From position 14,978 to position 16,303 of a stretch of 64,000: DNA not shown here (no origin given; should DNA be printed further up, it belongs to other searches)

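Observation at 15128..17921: Co-directional three-gene cassette: vWA protein + Pro-linker/zinc-ribbon protein + 327-aa unknown protein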

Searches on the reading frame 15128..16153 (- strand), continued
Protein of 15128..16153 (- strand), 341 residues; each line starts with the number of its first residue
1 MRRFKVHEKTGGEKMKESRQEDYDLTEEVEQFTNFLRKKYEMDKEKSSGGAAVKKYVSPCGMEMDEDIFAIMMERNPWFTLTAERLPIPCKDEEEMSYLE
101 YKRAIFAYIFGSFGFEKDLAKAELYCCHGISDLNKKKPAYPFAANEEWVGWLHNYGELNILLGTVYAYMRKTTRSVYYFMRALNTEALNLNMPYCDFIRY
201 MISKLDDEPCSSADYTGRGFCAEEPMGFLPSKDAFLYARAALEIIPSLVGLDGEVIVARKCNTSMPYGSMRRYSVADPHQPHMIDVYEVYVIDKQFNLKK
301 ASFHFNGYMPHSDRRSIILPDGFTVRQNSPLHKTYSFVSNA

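Call 61: find_encoding_contigs(protein=P0099, flank=6000, max_places=2)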
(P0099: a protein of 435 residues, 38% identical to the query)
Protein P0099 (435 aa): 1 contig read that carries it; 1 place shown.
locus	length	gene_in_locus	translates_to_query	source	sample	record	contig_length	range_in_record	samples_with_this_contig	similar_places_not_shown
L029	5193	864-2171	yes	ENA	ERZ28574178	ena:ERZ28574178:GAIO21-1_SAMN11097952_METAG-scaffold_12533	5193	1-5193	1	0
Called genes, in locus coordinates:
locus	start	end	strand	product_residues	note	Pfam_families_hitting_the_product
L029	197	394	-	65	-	PF12844:HTH_19, PF13560:HTH_31, PF01381:HTH_3, PF13443:HTH_26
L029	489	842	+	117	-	-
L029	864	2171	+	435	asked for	-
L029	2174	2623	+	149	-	-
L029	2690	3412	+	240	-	PF19789:DUF6273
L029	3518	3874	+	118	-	-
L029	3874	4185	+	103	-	PF04993:TfoX_N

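Call 78: search_solved_structures(query=A1, max_evalue=10)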
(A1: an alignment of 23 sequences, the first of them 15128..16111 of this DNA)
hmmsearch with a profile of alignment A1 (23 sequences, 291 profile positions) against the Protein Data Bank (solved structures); distinct sequences matched with E-value up to 10: 0.

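Call 79: search_protein_families(library=pfam, alignment_id=A1, max_evalue=0.1)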
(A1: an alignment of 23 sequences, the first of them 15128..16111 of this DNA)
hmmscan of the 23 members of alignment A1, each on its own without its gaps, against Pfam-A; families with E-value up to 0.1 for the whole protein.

A. member 1, window:15128-16111:- (327 aa): 1 family
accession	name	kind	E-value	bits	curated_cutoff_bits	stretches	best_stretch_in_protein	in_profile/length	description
PF10373.15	EST1_DNA_bind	-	0.055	13.4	22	1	148-171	22-45/282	Est1 DNA/RNA binding domain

B. families by the number of members that match (of 23 scanned): 8 families
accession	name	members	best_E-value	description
PF10373.15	EST1_DNA_bind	2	0.0018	Est1 DNA/RNA binding domain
PF13240.11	Zn_Ribbon_1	1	0.0013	zinc-ribbon domain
PF13347.12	MFS_2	1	0.014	MFS/sugar transport protein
PF12773.13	DZR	1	0.038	Double zinc ribbon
PF00515.34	TPR_1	1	0.063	Tetratricopeptide repeat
PF06127.16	Mpo1-like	1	0.068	2-hydroxy-palmitic acid dioxygenase Mpo1-like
PF03899.21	ATP-synt_I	1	0.076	ATP synthase I chain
PF18912.6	DZR_2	1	0.094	Double zinc ribbon domain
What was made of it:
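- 15128..16111 (-): P3 (327 aa). An orphan family and the anchor gene of the system. The N-terminal half is helical and Sel1/TPR-like. The C-terminal half is a beta-rich domain with no detectable relative. No Pfam or PDB sequence match (calls 78, 79).
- On TPR/Sel1 repeat proteins (N-terminal half of P3): One homologue hits TPR_1 at E 0.06 (call 79).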

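Call 81: fold_search(model_id=the predicted structure, library=viral)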
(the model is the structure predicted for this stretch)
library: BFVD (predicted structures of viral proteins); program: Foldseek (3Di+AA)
matches with E <= 10: 536; with E <= 0.001: 0
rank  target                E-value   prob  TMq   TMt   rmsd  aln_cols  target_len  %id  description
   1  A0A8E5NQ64            6.0e-03  0.23  0.13  0.04  28.4       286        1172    8  (no name in the UniProt tables at hand)
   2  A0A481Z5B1            6.4e-03  0.66  0.23  0.15  22.6       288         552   10  Uncharacterized protein [Pithovirus LCPAC202]
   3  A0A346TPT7            1.3e-01  0.11  0.15  0.17  20.7       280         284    8  ORF151 [Mythimna unipuncta nucleopolyhedrovirus]
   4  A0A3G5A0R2            1.5e-01  0.15  0.14  0.15  15.8       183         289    7  Uncharacterized protein [Harvfovirus sp.]
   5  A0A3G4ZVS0            2.2e-01  0.25  0.12  0.13  12.1       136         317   12  Uncharacterized protein [Edafosvirus sp.]
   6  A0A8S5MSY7            2.3e-01  0.08  0.11  0.12  21.2       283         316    9  Zinc-binding metallo-peptidase [virus sp. ctzmw3]
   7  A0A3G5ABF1            2.8e-01  0.35  0.15  0.17  12.1       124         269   10  Sel1 repeat family protein [Hyperionvirus sp.]
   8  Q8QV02                2.9e-01  0.08  0.16  0.05  32.2       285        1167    9  Putative structural protein VP3 [Fiji disease virus (isolate Sugarcane)]
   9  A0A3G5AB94            3.1e-01  0.14  0.14  0.17  18.6       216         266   10  Sel1 repeat family protein [Hyperionvirus sp.]
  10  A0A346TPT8            3.3e-01  0.03  0.10  0.11  16.1       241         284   10  ORF152 [Mythimna unipuncta nucleopolyhedrovirus]
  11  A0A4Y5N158            3.5e-01  0.02  0.10  0.06  17.4       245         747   13  Outer capsid protein (Fragment) [Umatilla virus]
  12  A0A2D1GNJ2            3.7e-01  0.03  0.11  0.10  18.1       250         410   10  (no name in the UniProt tables at hand)
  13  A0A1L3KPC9            3.9e-01  0.10  0.17  0.05  21.8       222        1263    9  Uncharacterized protein [Hubei diptera virus 20]
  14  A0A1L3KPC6            3.9e-01  0.09  0.18  0.06  22.9       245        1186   11  Uncharacterized protein [Hubei odonate virus 14]
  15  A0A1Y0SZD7            3.9e-01  0.04  0.11  0.12  17.3       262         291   10  Uncharacterized protein [Pseudomonas phage Phabio]
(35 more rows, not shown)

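Call 92: search_protein_families(library=pfam, proteins=[L021:6023-6397:+, L025:3423-3854:+, L029:2174-2623:+, L027:441-2453:+, L028:2509-3192:+, L004:8932-9951:+, L022:1816-2277:+, L010:9436-10557:-, L023:6904-7521:+], max_evalue=0.01)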
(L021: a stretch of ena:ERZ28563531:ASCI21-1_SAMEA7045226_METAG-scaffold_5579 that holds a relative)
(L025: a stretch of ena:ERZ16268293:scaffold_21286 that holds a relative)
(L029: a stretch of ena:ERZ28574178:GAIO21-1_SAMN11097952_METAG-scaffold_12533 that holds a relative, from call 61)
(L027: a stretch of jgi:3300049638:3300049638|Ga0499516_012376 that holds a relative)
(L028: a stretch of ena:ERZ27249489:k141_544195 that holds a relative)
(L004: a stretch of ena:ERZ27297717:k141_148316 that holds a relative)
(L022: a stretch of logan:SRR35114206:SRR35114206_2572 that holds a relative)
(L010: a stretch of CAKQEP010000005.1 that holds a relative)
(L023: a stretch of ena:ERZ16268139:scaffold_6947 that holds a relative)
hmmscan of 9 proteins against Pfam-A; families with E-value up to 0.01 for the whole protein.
L021:6023-6397:+ (124 aa): 1 family
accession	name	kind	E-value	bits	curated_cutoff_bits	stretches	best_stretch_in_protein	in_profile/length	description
PF25175.1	Beta-prop_WDR5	-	0.009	15.7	250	1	8-95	46-129/296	WDR5 beta-propeller domain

L025:3423-3854:+ (143 aa): 0 families

L029:2174-2623:+ (149 aa): 0 families

L027:441-2453:+ (670 aa): 0 families

L028:2509-3192:+ (227 aa): 1 family
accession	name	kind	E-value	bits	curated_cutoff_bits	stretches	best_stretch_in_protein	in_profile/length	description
PF02182.23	SAD_SRA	-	2e-05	24.8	30.7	1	134-223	47-145/148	SAD/SRA domain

L004:8932-9951:+ (339 aa): 2 families
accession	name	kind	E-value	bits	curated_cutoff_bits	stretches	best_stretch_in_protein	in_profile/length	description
PF13588.12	HSDR_N_2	-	3.5e-05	24.3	25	1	19-116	1-95/110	Type I restriction enzyme R protein N terminus (HSDR_N)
PF13366.12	PDDEXK_3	-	0.0007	20.4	22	1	57-106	60-104/117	PD-(D/E)XK nuclease superfamily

L022:1816-2277:+ (153 aa): 0 families

L010:9436-10557:- (373 aa): 1 family
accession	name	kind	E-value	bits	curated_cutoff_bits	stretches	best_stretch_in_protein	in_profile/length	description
PF13588.12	HSDR_N_2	-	0.0016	18.9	25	1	55-131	11-85/110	Type I restriction enzyme R protein N terminus (HSDR_N)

L023:6904-7521:+ (205 aa): 0 families

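Call 98: find_related_loci(query=A1, collection=viral_contigs, flank=6000)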
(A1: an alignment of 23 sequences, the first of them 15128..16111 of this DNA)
Query A1 (327 aa) in viral_contigs; peptide patterns used: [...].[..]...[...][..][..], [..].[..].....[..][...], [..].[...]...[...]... (x = any residue, [..] = any of these).
133 stretches matched a pattern; 1 encode a relative of the query (tblastn E <= 1e-3); 1 distinct loci.
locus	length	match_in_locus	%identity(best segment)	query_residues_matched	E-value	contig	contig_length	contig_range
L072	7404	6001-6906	30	3-314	2e-38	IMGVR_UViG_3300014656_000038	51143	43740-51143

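Call 107: search_protein_families(library=padloc, proteins=[L028:2509-3192:+, L004:8932-9951:+, L010:9436-10557:-, L022:1816-2277:+], max_evalue=0.01)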
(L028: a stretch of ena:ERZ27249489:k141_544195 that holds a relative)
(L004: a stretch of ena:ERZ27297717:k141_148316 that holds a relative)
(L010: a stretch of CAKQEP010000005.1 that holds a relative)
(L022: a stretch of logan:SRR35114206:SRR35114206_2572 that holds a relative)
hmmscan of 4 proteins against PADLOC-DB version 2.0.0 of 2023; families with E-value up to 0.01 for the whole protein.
L028:2509-3192:+ (227 aa): 0 families

L004:8932-9951:+ (339 aa): 0 families

L010:9436-10557:- (373 aa): 0 families

L022:1816-2277:+ (153 aa): 0 families
